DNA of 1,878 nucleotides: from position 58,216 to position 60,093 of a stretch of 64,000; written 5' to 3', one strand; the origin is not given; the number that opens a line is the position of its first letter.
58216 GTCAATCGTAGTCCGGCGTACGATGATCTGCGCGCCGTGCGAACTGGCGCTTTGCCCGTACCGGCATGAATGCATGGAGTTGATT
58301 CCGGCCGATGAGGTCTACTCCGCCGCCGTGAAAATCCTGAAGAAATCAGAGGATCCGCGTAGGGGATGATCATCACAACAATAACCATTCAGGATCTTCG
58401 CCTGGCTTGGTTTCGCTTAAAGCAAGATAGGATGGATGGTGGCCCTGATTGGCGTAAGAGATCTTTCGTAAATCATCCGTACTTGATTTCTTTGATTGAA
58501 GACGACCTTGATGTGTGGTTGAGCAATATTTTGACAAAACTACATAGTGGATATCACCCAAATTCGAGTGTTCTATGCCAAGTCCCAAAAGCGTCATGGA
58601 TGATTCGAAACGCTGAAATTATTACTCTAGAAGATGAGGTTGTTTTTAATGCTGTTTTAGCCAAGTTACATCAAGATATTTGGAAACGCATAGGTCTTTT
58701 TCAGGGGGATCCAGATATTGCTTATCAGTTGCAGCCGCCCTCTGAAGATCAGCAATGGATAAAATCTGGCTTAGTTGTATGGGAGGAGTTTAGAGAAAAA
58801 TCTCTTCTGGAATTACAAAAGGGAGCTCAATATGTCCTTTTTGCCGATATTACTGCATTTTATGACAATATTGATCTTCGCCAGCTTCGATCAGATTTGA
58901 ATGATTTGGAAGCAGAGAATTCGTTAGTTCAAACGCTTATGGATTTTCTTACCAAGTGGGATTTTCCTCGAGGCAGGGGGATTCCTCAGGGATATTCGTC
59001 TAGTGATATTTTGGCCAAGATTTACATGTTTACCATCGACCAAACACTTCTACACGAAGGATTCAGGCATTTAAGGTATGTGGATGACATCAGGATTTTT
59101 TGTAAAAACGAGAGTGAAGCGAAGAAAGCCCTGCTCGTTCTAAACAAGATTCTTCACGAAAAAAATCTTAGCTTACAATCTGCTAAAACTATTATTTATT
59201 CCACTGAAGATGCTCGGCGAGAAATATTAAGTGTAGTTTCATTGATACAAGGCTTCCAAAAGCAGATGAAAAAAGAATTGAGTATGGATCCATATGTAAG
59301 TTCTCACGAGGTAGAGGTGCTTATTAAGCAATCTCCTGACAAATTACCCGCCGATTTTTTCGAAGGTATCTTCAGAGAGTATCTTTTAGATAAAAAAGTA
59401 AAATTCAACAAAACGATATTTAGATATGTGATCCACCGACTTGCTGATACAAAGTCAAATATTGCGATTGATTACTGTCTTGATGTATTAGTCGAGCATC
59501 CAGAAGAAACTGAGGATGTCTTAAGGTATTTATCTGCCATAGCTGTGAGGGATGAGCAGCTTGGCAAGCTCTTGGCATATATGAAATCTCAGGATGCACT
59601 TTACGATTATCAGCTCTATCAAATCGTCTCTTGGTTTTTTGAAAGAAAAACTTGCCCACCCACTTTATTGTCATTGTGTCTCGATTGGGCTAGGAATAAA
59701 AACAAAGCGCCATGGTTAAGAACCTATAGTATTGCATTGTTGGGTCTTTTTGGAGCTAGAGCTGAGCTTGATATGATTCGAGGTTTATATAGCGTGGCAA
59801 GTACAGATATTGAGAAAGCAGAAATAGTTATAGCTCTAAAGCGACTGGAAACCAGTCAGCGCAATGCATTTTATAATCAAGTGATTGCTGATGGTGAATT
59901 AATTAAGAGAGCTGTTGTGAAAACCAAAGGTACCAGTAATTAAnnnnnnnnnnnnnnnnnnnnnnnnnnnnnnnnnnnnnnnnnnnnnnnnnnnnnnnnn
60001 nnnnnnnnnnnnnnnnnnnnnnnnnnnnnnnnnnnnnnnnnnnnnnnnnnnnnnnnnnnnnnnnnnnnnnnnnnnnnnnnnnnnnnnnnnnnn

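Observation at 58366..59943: AT-rich reverse transcriptase gene seamlessly embedded inside an LPS heptosyltransferase operon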

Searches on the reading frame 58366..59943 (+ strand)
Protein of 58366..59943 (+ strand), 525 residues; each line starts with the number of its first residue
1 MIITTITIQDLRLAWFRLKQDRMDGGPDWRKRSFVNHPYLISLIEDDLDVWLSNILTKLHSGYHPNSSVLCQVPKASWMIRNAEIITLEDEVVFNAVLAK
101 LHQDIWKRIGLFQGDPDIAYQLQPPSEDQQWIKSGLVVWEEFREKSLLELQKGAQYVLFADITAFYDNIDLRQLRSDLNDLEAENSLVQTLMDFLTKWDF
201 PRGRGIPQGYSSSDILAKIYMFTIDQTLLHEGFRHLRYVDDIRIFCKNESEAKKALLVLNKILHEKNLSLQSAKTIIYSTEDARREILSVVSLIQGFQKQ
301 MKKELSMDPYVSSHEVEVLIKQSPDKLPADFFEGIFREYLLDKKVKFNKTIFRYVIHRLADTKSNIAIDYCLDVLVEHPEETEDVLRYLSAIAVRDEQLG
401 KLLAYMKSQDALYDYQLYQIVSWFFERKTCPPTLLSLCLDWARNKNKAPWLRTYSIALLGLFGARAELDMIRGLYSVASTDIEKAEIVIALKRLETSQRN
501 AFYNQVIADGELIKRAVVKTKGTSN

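Call 3: search_protein_families(library=pfam, proteins=[window:58366-59943:+], max_evalue=0.01)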
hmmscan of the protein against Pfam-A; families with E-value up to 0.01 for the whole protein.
window:58366-59943:+ (525 aa): 1 family
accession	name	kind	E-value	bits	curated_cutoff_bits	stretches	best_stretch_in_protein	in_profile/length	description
PF00078.32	RVT_1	-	2e-21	77.1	29.6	1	146-279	59-193/205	Reverse transcriptase (RNA-dependent DNA polymerase)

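Call 4: search_protein_families(library=padloc, proteins=[window:58366-59943:+], max_evalue=1)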
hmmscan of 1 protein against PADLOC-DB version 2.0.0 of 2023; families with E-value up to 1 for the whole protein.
window:58366-59943:+ (525 aa): 84 families (the best 25 are shown)
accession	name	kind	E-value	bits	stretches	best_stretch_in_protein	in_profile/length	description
PDLC03759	RT_UG21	-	2.5e-143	476.5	1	8-521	4-500/503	DRT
PDLC03756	RT_UG19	-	1.1e-56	191.1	1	5-488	6-450/562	DRT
PDLC03783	Drt8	-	8.3e-55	185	1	49-515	37-483/493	DRT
PDLC03758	RT_UG20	-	1.3e-54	184.2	1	33-512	28-503/511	DRT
PDLC03760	RT_UG22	-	1.2e-53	180.8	1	54-516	45-472/476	DRT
PDLC03761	RT_UG23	-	2.2e-50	169.6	1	53-484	41-446/489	DRT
PDLC03771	RT_UG32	-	7e-47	158.3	1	65-496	79-479/521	DRT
PDLC03786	RT_UG9_small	-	3.4e-45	152.9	1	39-503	36-498/541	DRT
PDLC03785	RT_UG9_large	-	2.1e-36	123.5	1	10-423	244-648/772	DRT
PDLC03749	RT_UG13a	-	6.9e-36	122.4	1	48-429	52-425/589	DRT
PDLC03772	RT_UG33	-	2.2e-29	100.8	1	65-451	53-408/490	DRT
PDLC01136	RT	-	5.6e-27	92.8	2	151-281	125-248/263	RT (reverse transcriptase)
PDLC03773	RT_UG34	-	5e-24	83.1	1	137-304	133-312/512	DRT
PDLC03770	RT_UG31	-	1.5e-23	81.7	1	147-406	116-346/456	DRT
PDLC03750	RT_UG13b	-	3.4e-23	80.4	1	46-300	31-309/430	DRT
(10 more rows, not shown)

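Call 5: search_protein_families(library=ncbifam, proteins=[window:58366-59943:+], max_evalue=1)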
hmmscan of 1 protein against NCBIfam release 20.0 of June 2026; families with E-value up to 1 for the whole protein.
window:58366-59943:+ (525 aa): 11 families
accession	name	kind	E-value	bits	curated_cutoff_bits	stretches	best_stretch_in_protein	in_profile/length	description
TIGR04416.1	group_II_RT_mat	equivalog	1.2e-21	77.2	300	1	149-289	117-264/353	group II intron reverse transcriptase/maturase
NF041747.1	Drt3a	equivalog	4.4e-18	65.8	200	1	154-283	110-243/412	antiviral reverse transcriptase Drt3a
NF041749.1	Drt4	equivalog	4e-16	59.1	450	1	102-286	86-275/489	antiviral reverse transcriptase Drt4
NF041746.1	Drt2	equivalog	1.4e-12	47.5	390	2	203-285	221-306/416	antiviral reverse transcriptase Drt2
NF041750.1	Drt5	equivalog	7.3e-12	45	550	1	139-420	112-384/484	antiviral reverse transcriptase Drt5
NF038233.2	retron_St85_RT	exception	8.4e-12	45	235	1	152-285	86-223/289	retron St85 family RNA-directed DNA polymerase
NF041748.1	Drt3b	equivalog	8.4e-07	28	350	1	227-280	264-317/647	antiviral reverse transcriptase Drt3b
TIGR04499.1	abortive_AbiA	subfamily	3.9e-06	25.9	250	1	145-344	136-358/615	AbiA family abortive infection protein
NF042941.1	Retron_TIR_antiphage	equivalog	0.00035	19.5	600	1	150-257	87-194/464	TIR domain-containing anti-phage reverse transcriptase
NF041768.1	acyl_LnsB_CPBP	equivalog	0.013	15.1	240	1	257-420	69-231/241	CPBP family lipoprotein N-acylation protein LnsB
NF011409.0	PRK14835.1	equivalog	0.022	14.1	425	1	251-334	74-153/279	isoprenyl transferase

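Call 9: find_homologous_proteins(query=window:58366-59940:+, max_evalue=0.00001)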
Query window:58366-59940:+ (525 aa): 368 proteins with E <= 0.00001 among 8000 candidates; the best 120 are listed.
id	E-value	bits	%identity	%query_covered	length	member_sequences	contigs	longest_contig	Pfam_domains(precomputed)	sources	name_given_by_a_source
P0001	0.0e+0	1182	100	100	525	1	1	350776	PF00078.33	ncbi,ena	-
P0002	1.9e-153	530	48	98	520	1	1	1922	PF00078.33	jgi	jgi:hypothetical protein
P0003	1.9e-146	507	47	98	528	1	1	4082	PF00078.33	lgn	-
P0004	5.6e-146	505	45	99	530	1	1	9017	PF00078.33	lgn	-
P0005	5.1e-144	499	45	93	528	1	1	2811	PF00078.33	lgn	-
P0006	1.2e-143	498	45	99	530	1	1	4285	PF00078.33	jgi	jgi:hypothetical protein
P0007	3.8e-143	496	45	98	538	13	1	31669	PF00078.33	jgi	jgi:hypothetical protein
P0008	6.0e-143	495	46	97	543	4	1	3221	PF00078.33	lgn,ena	-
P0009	9.6e-143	495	44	98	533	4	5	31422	PF00078.33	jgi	jgi:hypothetical protein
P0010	3.6e-142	493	44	97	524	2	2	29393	PF00078.33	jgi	jgi:Reverse transcriptase (RNA-dependent DNA polymerase)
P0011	4.8e-141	489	46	98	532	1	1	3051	PF00078.33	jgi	jgi:reverse transcriptase-like protein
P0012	7.2e-141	489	46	98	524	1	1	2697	PF00078.33,PF13646.13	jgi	-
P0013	8.7e-141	488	46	98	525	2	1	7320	PF00078.33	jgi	jgi:hypothetical protein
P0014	2.0e-140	487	45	97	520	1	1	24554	PF00078.33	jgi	jgi:hypothetical protein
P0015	1.0e-139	485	44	98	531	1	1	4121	PF00078.33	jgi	jgi:hypothetical protein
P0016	4.7e-139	483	43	100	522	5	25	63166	PF00078.33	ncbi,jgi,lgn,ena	ncbi:MAG: RNA-directed DNA polymerase [Syntrophales bacterium]|jgi:hypothetical protein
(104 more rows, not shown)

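Call 10: find_encoding_contigs(protein=window:58366-59940:+, flank=10000, max_places=10)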
Protein window:58366-59940:+ (525 aa): 2 contigs read that carry it; 1 place shown.
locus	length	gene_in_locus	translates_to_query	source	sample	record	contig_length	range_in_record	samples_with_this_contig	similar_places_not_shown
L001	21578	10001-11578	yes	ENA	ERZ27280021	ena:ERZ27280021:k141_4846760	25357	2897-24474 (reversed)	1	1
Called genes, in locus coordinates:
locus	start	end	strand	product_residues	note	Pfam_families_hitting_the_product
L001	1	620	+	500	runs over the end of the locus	?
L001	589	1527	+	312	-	PF02899:Phage_int_SAM_1, PF00589:Phage_integrase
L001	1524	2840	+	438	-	PF04413:Glycos_transf_N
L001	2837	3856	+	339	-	PF02606:LpxK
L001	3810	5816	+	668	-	PF03279:Lip_A_acyltrans, PF06258:Mito_fiss_Elm1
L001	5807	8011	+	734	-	PF13439:Glyco_transf_4, PF13579:Glyco_trans_4_4, PF20706:GT4-conflict, PF00534:Glycos_transf_1, PF13692:Glyco_trans_1_4, PF01075:Glyco_transf_9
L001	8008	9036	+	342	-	PF01075:Glyco_transf_9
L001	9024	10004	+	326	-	PF01075:Glyco_transf_9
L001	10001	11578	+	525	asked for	PF00078:RVT_1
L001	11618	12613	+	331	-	PF01075:Glyco_transf_9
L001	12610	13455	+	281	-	PF11306:DUF3108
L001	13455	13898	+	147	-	PF07291:MauE (weak), PF07681:DoxX (weak)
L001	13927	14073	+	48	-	-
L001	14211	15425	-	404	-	PF08495:FIST, PF10442:FIST_C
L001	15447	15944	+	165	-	PF04461:YajQ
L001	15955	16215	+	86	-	PF17830:STI1-HOP_DP (faint)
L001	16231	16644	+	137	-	-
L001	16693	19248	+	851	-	PF01624:MutS_I, PF05188:MutS_II, PF05192:MutS_III, PF05190:MutS_IV, PF00488:MutS_V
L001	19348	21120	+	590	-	PF02518:HATPase_c (weak), PF13589:HATPase_c_3, PF01119:DNA_mis_repair, PF08676:MutL_C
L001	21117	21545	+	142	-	PF03061:4HBT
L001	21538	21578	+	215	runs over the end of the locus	PF01928:CYTH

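Call 12: find_encoding_contigs(protein=P0016, flank=8000, max_places=4)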
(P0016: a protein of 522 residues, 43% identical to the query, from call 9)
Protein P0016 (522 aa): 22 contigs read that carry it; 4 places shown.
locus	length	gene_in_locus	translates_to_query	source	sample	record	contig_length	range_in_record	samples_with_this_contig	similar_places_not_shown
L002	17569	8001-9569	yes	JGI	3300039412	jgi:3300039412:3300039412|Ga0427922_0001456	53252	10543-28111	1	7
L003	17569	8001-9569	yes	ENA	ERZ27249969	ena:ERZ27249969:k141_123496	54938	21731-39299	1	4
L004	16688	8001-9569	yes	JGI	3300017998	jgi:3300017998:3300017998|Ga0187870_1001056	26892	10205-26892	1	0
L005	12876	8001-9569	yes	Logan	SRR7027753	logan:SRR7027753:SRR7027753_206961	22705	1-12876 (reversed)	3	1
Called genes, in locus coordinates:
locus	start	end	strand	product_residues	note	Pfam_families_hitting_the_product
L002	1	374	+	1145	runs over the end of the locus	PF00176:SNF2-rel_dom, PF00270:DEAD, PF04851:ResIII, PF00271:Helicase_C, PF13020:NOV_C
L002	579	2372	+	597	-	PF07693:KAP_NTPase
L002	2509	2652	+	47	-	-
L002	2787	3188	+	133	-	-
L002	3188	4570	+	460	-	PF06508:QueC (faint)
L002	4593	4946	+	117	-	PF04266:ASCH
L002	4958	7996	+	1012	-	PF06634:DUF1156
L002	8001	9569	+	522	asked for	PF00078:RVT_1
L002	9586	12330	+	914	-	PF04465:DUF499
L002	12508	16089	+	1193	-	PF13424:TPR_12, PF13424:TPR_12, PF13424:TPR_12, PF13424:TPR_12, PF13176:TPR_7, PF13424:TPR_12, PF00515:TPR_1, PF00691:OmpA, +37 more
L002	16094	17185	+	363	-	-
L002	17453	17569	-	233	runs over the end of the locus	-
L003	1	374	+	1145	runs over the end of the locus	PF00176:SNF2-rel_dom, PF00270:DEAD, PF04851:ResIII, PF00271:Helicase_C, PF13020:NOV_C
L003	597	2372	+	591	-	PF07693:KAP_NTPase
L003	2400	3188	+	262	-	PF28083:QatB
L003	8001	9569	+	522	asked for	PF00078:RVT_1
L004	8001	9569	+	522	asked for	PF00078:RVT_1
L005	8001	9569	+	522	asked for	PF00078:RVT_1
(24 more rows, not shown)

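Call 13: find_encoding_contigs(protein=P0007, flank=8000, max_places=3)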
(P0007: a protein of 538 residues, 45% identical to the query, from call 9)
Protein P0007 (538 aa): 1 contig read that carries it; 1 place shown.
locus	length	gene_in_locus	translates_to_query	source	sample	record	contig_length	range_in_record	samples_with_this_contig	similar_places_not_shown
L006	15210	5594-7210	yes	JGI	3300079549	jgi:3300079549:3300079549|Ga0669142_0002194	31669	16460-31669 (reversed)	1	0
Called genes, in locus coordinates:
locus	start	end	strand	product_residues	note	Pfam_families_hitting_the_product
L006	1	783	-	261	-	?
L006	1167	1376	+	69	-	PF10049:DUF2283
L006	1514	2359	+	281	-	PF00149:Metallophos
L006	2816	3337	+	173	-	PF15919:HicB_lk_antitox (weak), PF21748:UPF0150 (weak)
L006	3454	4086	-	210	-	PF01914:MarC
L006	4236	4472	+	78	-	-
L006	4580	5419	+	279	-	PF13365:Trypsin_2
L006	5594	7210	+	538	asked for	PF00078:RVT_1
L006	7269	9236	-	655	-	PF13191:AAA_16 (weak), PF13401:AAA_22 (faint), PF09848:SLFN-g3_helicase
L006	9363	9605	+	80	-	-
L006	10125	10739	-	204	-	-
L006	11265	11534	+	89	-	-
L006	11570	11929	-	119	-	-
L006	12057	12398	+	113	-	-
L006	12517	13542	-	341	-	PF08240:ADH_N, PF00107:ADH_zinc_N, PF13602:ADH_zinc_N_2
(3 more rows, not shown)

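Call 19: find_encoding_contigs(protein=P0122, flank=5000, max_places=5)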
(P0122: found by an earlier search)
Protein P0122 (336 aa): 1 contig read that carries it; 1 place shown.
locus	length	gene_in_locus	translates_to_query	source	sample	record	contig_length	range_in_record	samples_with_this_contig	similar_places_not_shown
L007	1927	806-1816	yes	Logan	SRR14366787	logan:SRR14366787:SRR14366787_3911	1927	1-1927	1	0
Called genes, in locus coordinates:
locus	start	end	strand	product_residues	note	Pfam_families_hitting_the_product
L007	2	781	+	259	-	?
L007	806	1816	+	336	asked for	PF01075:Glyco_transf_9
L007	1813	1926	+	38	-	?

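Call 20: find_homologous_proteins(query=P0121, max_evalue=1e-20)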
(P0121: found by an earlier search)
Query P0121 (331 aa): 1920 proteins with E <= 1e-20 among 8000 candidates; the best 120 are listed.
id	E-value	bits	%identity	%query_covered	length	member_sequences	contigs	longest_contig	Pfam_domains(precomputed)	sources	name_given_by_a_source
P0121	1.9e-221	752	100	100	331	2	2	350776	PF01075.24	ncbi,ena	-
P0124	8.9e-195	664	88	99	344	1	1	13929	PF01075.24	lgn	-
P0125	1.0e-164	566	77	97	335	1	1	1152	PF01075.24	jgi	jgi:heptosyltransferase-2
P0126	3.7e-135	468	61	98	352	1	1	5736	PF01075.24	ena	-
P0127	4.5e-135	468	60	100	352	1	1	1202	PF01075.24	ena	-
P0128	1.2e-134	467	62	98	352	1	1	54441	PF01075.24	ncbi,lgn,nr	ncbi:MAG: glycosyltransferase family 9 protein [Candidatus Omnitrophica bacterium]|nr:glycosyltransf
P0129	7.8e-134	464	61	99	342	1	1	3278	PF01075.24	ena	-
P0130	9.0e-134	464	63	99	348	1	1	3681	PF01075.24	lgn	-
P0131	1.3e-133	463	61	99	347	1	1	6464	PF01075.24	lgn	-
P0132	2.8e-133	462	60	99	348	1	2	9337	PF01075.24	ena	-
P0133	3.8e-132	458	62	98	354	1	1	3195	PF01075.24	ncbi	-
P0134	6.3e-132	458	60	99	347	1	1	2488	PF01075.24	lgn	-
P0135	7.7e-132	457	63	97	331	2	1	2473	PF01075.24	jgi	-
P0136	9.5e-132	457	60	98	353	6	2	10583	PF01075.24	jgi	-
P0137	5.4e-131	455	61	99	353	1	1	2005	PF01075.24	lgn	-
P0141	1.9e-130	453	59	99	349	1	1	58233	PF01075.24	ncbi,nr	ncbi:MAG: lipopolysaccharide heptosyltransferase II [Candidatus Omnitrophica bacterium]|nr:lipopolys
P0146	1.2e-129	450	59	98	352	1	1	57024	PF01075.24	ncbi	-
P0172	1.1e-123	431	57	98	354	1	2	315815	PF01075.24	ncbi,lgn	-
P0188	2.7e-120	419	57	98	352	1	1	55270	PF01075.24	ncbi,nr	ncbi:MAG: lipopolysaccharide heptosyltransferase II [Candidatus Omnitrophica bacterium]|nr:lipopolys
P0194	3.3e-117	409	57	99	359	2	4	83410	PF01075.24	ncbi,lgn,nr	ncbi:MAG: lipopolysaccharide heptosyltransferase II [Candidatus Omnitrophica bacterium]|nr:lipopolys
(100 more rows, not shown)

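Call 21: find_encoding_contigs(protein=P0124, flank=10000, max_places=3)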
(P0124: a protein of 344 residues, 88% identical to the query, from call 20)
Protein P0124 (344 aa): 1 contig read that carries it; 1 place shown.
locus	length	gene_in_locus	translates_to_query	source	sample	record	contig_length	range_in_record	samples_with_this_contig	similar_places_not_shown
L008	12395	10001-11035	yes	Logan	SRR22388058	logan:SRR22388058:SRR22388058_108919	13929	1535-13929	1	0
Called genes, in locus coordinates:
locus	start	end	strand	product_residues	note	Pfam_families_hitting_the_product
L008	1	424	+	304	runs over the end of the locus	PF02899:Phage_int_SAM_1, PF00589:Phage_integrase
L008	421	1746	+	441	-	PF04413:Glycos_transf_N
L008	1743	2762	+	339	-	PF02606:LpxK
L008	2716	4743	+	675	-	PF03279:Lip_A_acyltrans, PF06258:Mito_fiss_Elm1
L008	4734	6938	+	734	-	PF13439:Glyco_transf_4, PF13579:Glyco_trans_4_4, PF20706:GT4-conflict, PF00534:Glycos_transf_1, PF13692:Glyco_trans_1_4, PF01075:Glyco_transf_9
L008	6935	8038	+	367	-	PF13439:Glyco_transf_4, PF13477:Glyco_trans_4_2, PF13579:Glyco_trans_4_4, PF20706:GT4-conflict, PF00534:Glycos_transf_1, PF13692:Glyco_trans_1_4, PF13524:Glyco_trans_1_2 (weak)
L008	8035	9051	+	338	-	PF01075:Glyco_transf_9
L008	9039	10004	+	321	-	PF01075:Glyco_transf_9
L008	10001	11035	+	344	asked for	PF01075:Glyco_transf_9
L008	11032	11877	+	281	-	PF11306:DUF3108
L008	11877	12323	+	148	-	PF07291:MauE (weak), PF07681:DoxX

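Call 29: find_related_loci(query=A2, collection=genome_contigs, flank=8000)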
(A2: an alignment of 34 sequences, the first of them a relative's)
Query A2 (525 aa) in genome_contigs; peptide patterns used: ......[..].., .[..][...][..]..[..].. (x = any residue, [..] = any of these).
192 stretches matched a pattern; 148 encode a relative of the query (tblastn E <= 1e-3); the best 80 are kept; 80 distinct loci.
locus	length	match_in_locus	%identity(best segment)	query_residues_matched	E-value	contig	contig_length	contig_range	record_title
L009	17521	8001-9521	46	10-517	9e-150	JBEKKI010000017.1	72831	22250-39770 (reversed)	MAG: Terracidiphilus sp. isolate SPRUCE 343 SPRUCE_343_17, whole genome shotgun sequence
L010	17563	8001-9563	43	1-523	4e-144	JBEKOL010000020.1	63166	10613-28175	MAG: Syntrophales bacterium isolate SPRUCE 43 SPRUCE_43_20, whole genome shotgun sequence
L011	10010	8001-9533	40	5-517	2e-127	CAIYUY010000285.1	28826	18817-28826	MAG: uncultured Desulfuromonadales bacterium isolate F14_bin-0369 genome assembly, contig: bin-0369:285/369, whole genom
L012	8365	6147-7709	40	3-525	2e-127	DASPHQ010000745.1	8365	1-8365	MAG TPA_asm: Urbifossiella sp. isolate SMAG_U11960 k141_1357402, whole genome shotgun sequence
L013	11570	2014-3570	42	3-522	8e-127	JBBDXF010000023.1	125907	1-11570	MAG: Myxococcota bacterium isolate LejiaD_71_22 Lejia_D_295_length_125907_cov_13, whole genome shotgun sequence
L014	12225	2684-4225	41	8-523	6e-121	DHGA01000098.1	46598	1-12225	MAG TPA_asm: Syntrophaceae bacterium UBA4810 UBA4810_contig_26515, whole genome shotgun sequence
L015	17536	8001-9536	39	7-521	2e-120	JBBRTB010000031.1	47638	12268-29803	MAG: Thermoanaerobaculia bacterium isolate La2_metabat2.171 La2_metabat2.171_K_763755L47638_cov_40.0567, whole genome sh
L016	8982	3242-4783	38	7-524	5e-119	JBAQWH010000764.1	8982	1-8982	MAG: Thermoanaerobaculia bacterium isolate MFD12012_ilm_asm_bin17 k127_114666, whole genome shotgun sequence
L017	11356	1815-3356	39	7-523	2e-117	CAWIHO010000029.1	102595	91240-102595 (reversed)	MAG: uncultured delta proteobacterium isolate MFD03726.bin.2.118 genome assembly, contig: contig_25921, whole genome sho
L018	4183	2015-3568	37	6-524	8e-116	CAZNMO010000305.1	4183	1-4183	MAG TPA_asm: uncultured Clostridiaceae bacterium isolate binchicken_co158_98 genome assembly, contig: NODE_16574_length_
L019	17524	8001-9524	37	10-517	3e-109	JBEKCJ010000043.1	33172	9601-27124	MAG: Candidatus Korobacteraceae bacterium isolate SPRUCE 157 SPRUCE_157_43, whole genome shotgun sequence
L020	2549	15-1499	38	28-517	1e-111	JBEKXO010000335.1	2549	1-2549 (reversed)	MAG: Terriglobales bacterium isolate SPRUCE 653 SPRUCE_653_335, whole genome shotgun sequence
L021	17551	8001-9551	43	1-521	5e-135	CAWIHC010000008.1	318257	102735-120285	MAG: uncultured Acidobacteriaceae bacterium isolate MFD01231.bin.2.35 genome assembly, contig: contig_20970, whole genom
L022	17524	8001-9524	37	10-517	4e-104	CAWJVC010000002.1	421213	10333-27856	MAG: uncultured Acidobacteriaceae bacterium isolate MFD00964.bin.2.254 genome assembly, contig: contig_112329, whole gen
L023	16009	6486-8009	37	15-517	5e-104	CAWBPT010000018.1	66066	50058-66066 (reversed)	MAG: uncultured delta proteobacterium isolate MFD04408.bin.1.190 genome assembly, contig: contig_30450, whole genome sho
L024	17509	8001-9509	37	10-517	9e-117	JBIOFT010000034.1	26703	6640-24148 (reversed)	MAG: Terriglobales bacterium isolate GcC11-4 k141_1896269_length_26703_cov_22.0000, whole genome shotgun sequence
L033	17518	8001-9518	38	15-524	2e-120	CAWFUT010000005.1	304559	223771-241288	MAG: uncultured Acidobacteriaceae bacterium isolate MFD09495.bin.1.128 genome assembly, contig: contig_11635, whole geno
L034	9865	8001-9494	34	13-511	4e-97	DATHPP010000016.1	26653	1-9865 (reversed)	MAG TPA_asm: Tepidisphaeraceae bacterium isolate SMAG_U12713 k141_4412804, whole genome shotgun sequence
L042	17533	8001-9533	32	10-521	9e-87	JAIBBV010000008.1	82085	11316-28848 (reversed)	MAG: Oligoflexia bacterium isolate SSF8 NODE_4894_length_82085_cov_5.995522, whole genome shotgun sequence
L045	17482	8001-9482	35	10-506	1e-80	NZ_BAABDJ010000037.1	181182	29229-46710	Hymenobacter fastidiosus strain JCM 17224 sequence37, whole genome shotgun sequence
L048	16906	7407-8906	40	15-518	2e-121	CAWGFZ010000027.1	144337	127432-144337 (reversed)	MAG: uncultured Acidobacteriaceae bacterium isolate MFD03044.bin.1.111 genome assembly, contig: contig_84654, whole geno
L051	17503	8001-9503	30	10-506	1e-70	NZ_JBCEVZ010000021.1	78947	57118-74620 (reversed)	Hymenobacter segetis strain S7-3-11 NODE_21_length_78947_cov_27.466908, whole genome shotgun sequence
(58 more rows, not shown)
